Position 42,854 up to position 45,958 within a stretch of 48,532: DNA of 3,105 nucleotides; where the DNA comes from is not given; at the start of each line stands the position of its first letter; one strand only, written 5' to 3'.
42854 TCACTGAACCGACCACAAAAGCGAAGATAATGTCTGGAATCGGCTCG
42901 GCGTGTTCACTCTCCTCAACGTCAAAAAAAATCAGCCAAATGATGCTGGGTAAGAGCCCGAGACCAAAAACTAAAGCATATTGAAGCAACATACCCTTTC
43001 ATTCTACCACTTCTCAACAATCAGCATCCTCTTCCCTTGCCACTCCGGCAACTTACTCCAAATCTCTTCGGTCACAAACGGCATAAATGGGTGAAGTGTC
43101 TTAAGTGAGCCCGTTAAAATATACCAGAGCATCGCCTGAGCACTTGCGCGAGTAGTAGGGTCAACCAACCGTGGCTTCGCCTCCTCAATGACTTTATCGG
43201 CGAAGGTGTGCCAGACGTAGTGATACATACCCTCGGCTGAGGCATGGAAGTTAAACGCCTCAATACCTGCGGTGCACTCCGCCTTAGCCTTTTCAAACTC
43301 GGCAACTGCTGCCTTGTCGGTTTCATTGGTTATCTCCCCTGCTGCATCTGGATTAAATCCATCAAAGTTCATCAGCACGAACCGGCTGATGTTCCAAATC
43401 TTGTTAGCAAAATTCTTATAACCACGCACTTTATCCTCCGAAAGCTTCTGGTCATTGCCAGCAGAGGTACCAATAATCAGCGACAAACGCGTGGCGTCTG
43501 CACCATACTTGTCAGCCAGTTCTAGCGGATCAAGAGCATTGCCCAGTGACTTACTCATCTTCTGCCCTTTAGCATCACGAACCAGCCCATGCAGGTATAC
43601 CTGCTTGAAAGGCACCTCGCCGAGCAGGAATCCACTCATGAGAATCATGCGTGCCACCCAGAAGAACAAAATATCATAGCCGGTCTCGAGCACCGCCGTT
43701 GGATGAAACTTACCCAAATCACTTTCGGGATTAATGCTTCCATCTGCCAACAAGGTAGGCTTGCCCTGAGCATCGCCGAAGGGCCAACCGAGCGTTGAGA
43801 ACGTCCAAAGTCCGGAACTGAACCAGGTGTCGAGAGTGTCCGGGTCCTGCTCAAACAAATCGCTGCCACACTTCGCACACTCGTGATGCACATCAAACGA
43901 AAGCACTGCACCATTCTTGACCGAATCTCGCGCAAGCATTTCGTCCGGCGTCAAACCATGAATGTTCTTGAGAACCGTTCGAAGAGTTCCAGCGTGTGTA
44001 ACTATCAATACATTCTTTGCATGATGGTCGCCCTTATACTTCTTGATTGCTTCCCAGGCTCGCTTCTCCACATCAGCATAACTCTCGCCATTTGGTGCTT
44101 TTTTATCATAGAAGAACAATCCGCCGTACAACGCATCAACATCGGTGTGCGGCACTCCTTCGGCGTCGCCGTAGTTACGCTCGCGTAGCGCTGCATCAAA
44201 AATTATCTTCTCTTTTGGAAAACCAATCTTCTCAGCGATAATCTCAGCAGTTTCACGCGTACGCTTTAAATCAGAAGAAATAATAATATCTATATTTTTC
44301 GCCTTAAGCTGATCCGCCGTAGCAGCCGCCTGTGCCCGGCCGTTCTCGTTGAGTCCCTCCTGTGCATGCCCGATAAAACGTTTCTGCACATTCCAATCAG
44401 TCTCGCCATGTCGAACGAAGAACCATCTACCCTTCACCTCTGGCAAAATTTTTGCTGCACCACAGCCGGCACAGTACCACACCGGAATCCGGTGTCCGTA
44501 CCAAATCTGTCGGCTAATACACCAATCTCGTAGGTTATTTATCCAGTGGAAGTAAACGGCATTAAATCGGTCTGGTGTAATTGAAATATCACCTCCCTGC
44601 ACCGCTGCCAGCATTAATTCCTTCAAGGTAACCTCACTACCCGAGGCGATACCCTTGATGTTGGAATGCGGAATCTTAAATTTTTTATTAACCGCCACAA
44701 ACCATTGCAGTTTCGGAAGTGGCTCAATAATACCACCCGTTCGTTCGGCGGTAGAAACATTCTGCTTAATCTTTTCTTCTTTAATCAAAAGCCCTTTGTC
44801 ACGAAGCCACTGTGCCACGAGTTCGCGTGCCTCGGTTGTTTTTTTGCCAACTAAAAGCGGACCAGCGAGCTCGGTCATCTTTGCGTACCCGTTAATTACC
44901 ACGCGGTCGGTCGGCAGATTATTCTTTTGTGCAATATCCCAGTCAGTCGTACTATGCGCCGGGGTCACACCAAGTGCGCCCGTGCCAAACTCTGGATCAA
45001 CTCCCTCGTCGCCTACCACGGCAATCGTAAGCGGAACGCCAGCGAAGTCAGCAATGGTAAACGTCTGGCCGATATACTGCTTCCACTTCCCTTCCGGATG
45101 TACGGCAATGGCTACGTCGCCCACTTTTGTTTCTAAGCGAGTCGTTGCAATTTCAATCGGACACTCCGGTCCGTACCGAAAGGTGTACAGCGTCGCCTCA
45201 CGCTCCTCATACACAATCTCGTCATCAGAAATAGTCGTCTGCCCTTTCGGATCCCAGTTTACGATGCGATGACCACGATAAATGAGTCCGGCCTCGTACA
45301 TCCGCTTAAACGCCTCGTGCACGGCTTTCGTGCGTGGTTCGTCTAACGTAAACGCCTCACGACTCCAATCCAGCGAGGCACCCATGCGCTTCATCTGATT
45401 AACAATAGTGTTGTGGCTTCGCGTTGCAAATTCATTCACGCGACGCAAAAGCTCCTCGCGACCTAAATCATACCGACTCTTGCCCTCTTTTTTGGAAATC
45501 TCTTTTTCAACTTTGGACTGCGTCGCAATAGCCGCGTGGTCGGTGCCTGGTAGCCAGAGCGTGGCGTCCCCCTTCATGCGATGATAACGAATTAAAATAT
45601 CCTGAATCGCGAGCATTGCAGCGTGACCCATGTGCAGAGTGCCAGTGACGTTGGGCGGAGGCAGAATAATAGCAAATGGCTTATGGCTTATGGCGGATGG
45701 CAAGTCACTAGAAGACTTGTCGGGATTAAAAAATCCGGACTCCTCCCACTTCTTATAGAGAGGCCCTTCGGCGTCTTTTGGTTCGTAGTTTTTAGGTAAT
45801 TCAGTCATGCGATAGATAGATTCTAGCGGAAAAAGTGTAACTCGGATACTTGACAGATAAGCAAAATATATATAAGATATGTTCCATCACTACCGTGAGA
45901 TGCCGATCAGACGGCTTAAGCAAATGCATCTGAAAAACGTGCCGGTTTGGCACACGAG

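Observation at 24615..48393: Five G+C-rich, GC3-rich single-gene islands interleaved with housekeeping genes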

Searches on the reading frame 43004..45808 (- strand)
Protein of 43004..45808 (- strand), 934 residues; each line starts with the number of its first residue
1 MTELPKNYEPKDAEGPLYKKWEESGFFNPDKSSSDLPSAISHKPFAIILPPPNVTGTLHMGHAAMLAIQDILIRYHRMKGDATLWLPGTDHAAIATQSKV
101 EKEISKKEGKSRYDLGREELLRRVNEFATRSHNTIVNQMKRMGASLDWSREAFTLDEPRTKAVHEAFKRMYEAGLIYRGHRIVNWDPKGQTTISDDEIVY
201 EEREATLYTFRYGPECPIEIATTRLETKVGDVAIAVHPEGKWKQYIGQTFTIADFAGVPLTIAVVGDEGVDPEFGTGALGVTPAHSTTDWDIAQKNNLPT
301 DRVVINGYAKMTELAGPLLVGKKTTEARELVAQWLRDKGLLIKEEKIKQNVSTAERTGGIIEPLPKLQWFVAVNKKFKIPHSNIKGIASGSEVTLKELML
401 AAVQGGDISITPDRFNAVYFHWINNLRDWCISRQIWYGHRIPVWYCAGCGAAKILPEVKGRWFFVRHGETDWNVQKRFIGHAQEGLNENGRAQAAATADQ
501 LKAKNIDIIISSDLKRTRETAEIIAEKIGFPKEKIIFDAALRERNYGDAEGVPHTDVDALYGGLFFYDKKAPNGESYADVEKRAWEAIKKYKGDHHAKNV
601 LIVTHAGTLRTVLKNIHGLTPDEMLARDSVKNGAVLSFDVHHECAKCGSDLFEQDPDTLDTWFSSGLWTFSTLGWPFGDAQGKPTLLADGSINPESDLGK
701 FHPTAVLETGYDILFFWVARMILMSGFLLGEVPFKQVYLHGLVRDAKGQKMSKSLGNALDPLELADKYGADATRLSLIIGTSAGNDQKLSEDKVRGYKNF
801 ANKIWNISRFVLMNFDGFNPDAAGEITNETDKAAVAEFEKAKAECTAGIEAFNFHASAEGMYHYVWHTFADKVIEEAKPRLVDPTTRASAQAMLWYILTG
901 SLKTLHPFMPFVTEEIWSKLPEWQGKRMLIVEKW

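Call 81: search_protein_families(library=pfam, proteins=[window:43004-45808:-], max_evalue=0.001)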
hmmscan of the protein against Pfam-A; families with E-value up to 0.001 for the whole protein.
window:43004-45808:- (934 aa): 6 families
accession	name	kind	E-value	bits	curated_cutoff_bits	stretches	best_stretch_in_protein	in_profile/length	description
PF00133.28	tRNA-synt_1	-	8.5e-124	413.9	22.7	2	17-448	2-250/414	tRNA synthetases class I (I, L, M and V)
PF00300.27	His_Phos_1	-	1.9e-47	161.9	21.7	1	463-644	2-185/194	Histidine phosphatase superfamily (branch 1)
PF08264.19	Anticodon_1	-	2.9e-21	76.3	25.1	1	831-934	1-104/148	Anticodon-binding domain of tRNA ligase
PF09334.17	tRNA-synt_1g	-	5e-18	65.5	20.1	2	52-198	8-135/391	tRNA synthetases class I (M)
PF01406.26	tRNA-synt_1e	-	0.00031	20.6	27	0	710-778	214-281/301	tRNA synthetases class I (C) catalytic domain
PF13603.12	tRNA-synt_1_2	-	0.00074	19.5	25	0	273-307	109-143/185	Leucyl-tRNA synthetase, editing domain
